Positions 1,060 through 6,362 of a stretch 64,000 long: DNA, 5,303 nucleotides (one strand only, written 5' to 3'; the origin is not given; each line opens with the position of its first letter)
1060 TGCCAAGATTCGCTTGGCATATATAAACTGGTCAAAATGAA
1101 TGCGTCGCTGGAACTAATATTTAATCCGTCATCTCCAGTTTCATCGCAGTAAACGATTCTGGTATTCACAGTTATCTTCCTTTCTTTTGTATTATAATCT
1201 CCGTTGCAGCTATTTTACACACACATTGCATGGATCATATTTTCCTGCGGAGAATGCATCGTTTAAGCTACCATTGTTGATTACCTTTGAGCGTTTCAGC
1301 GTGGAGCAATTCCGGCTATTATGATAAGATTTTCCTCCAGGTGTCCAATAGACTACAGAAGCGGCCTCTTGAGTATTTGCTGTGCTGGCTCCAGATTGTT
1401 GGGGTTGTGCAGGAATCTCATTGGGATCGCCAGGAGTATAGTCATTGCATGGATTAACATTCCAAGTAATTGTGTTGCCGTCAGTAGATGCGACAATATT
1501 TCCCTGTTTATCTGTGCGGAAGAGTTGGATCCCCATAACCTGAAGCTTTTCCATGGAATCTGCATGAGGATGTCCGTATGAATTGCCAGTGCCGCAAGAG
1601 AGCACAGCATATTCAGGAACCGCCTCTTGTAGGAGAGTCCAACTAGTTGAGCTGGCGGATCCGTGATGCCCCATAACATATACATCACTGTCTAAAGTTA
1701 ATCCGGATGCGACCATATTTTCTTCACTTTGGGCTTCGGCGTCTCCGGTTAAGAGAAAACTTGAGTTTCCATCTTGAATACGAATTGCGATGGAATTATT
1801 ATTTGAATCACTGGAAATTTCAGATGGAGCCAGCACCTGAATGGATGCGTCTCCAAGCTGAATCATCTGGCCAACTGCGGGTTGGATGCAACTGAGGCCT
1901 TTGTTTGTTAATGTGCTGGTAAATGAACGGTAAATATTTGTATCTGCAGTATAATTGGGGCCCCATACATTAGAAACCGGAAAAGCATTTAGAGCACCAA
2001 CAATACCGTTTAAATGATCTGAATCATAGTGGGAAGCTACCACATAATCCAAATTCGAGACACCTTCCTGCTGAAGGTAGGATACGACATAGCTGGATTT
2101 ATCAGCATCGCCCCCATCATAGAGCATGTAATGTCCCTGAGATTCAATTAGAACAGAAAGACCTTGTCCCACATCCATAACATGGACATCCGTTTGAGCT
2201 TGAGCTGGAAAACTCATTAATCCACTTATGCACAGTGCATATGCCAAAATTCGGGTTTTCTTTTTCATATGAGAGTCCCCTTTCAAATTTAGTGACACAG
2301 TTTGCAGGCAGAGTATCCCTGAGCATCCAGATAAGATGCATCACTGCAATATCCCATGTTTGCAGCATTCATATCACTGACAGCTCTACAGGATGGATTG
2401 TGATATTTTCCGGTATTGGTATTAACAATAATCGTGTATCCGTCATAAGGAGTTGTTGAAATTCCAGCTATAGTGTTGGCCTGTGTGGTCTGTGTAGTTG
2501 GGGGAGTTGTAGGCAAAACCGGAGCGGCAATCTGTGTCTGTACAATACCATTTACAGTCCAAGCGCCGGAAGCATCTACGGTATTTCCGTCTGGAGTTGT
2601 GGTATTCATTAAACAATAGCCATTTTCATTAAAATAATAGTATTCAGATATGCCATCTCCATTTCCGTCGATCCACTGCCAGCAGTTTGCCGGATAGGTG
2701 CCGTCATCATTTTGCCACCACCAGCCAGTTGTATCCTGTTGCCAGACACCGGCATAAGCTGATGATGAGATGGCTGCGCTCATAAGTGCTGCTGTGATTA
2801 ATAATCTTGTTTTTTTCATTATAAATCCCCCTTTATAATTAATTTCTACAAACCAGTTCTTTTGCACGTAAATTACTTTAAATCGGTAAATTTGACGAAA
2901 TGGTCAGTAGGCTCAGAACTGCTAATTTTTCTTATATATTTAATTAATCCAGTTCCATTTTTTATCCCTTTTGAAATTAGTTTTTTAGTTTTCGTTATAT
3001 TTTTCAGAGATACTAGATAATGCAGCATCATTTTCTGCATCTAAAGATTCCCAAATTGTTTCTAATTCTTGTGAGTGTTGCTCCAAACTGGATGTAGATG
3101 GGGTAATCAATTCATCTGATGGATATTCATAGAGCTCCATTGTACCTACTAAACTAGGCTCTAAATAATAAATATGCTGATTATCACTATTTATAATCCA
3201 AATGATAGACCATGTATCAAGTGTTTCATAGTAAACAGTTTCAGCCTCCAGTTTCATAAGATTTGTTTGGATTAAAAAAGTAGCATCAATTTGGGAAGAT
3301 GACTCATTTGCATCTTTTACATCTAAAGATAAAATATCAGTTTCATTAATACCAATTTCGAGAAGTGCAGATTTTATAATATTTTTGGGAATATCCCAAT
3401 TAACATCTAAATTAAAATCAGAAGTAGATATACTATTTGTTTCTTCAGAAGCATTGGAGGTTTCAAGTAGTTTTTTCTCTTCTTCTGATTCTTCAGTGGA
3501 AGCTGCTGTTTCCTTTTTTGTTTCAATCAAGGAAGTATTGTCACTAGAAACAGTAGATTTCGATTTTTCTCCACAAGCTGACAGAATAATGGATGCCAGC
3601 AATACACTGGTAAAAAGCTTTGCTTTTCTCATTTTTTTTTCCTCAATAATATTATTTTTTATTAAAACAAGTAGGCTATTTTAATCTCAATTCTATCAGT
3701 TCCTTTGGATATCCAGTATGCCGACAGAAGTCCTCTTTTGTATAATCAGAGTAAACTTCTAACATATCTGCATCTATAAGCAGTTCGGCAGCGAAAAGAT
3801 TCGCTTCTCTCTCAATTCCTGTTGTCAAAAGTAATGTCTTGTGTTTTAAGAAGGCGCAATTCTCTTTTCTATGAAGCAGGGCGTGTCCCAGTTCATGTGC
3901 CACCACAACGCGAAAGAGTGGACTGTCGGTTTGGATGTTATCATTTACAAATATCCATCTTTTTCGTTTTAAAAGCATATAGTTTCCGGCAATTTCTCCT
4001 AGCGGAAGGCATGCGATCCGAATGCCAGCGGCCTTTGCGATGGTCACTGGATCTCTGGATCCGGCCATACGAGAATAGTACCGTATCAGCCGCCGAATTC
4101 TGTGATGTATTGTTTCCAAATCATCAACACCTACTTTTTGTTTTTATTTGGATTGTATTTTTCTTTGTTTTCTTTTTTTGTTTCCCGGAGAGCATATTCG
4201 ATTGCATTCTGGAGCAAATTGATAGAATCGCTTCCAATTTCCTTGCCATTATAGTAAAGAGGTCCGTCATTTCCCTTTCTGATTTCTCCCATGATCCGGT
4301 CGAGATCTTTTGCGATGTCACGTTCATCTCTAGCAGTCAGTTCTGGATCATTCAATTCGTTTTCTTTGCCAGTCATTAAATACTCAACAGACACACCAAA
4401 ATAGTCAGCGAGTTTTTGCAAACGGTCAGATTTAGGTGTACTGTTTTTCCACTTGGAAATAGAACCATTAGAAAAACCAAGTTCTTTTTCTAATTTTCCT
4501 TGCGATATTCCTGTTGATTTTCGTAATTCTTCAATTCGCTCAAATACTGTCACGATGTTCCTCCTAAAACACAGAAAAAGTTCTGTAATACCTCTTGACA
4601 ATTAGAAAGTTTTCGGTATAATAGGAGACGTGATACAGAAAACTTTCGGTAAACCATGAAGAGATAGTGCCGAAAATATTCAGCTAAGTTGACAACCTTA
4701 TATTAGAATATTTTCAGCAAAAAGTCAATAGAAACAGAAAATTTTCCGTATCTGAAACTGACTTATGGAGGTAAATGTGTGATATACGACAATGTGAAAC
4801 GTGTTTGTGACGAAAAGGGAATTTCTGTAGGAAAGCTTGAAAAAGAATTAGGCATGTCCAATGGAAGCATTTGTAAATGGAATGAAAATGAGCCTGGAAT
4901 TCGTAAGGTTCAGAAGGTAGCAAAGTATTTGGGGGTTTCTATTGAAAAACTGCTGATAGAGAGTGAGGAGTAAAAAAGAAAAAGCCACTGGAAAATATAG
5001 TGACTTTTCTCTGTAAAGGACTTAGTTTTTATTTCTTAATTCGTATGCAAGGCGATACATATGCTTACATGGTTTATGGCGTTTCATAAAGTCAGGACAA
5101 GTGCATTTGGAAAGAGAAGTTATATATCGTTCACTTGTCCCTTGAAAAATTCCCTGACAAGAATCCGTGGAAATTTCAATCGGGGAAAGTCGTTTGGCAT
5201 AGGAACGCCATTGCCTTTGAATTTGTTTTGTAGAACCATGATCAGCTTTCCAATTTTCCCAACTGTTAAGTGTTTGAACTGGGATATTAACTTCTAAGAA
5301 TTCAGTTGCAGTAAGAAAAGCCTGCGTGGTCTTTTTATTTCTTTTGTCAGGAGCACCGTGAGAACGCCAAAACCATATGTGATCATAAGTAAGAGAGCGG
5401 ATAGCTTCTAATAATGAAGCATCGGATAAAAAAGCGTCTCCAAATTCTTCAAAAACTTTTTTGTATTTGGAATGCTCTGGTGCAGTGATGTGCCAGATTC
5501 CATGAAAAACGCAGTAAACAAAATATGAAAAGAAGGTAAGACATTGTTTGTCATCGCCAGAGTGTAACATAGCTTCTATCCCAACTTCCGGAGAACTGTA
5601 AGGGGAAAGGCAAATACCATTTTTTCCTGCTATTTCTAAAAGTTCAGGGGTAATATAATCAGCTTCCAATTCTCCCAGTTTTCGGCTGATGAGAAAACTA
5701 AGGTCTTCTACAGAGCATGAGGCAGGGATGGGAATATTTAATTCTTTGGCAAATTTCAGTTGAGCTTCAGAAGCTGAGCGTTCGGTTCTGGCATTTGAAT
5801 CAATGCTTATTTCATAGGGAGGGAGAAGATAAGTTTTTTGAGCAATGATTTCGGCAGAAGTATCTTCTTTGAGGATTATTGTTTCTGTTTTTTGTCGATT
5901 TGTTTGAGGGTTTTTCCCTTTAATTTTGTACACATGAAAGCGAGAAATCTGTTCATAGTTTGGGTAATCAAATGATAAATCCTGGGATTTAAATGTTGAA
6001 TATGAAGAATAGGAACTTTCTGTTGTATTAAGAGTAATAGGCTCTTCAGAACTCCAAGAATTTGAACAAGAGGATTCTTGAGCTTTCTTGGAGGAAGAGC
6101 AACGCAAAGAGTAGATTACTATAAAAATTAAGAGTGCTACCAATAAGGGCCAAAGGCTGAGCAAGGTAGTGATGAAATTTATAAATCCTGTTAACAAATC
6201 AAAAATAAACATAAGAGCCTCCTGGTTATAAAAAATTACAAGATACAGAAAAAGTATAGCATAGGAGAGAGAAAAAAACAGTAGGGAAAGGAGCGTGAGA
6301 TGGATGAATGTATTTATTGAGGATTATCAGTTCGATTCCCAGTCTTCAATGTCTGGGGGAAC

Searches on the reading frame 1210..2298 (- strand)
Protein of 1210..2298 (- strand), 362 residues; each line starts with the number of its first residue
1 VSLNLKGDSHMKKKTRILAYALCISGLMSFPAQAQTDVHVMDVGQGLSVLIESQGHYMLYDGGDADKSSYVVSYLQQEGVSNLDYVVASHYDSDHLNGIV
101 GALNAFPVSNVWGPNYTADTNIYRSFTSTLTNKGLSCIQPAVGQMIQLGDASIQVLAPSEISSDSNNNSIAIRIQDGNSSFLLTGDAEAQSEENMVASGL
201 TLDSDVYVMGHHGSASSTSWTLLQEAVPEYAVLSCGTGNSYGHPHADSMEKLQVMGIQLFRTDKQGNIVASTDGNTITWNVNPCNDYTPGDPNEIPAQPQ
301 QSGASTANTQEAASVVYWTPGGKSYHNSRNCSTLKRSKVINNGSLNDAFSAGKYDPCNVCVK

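Call 38: search_protein_families(library=pfam, proteins=[window:1210-2298:-], max_evalue=0.001)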
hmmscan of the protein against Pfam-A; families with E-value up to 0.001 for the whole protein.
window:1210-2298:- (362 aa): 2 families
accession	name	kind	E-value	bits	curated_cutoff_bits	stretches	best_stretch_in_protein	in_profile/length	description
PF00753.33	Lactamase_B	-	9.1e-13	49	22.7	1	42-236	2-195/196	Metallo-beta-lactamase superfamily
PF12706.13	Lactamase_B_2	-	0.00012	22.2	27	1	77-192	25-148/200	Beta-lactamase superfamily domain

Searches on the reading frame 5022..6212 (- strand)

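Call 38: search_protein_families(library=pfam, proteins=[window:5022-6212:-], max_evalue=0.001)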
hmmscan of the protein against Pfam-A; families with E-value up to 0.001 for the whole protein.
window:5022-6212:- (396 aa): 1 family
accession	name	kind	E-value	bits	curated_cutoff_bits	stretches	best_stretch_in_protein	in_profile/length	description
PF04434.22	SWIM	-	1.5e-05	24.9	19.6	1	368-391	13-36/38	SWIM zinc finger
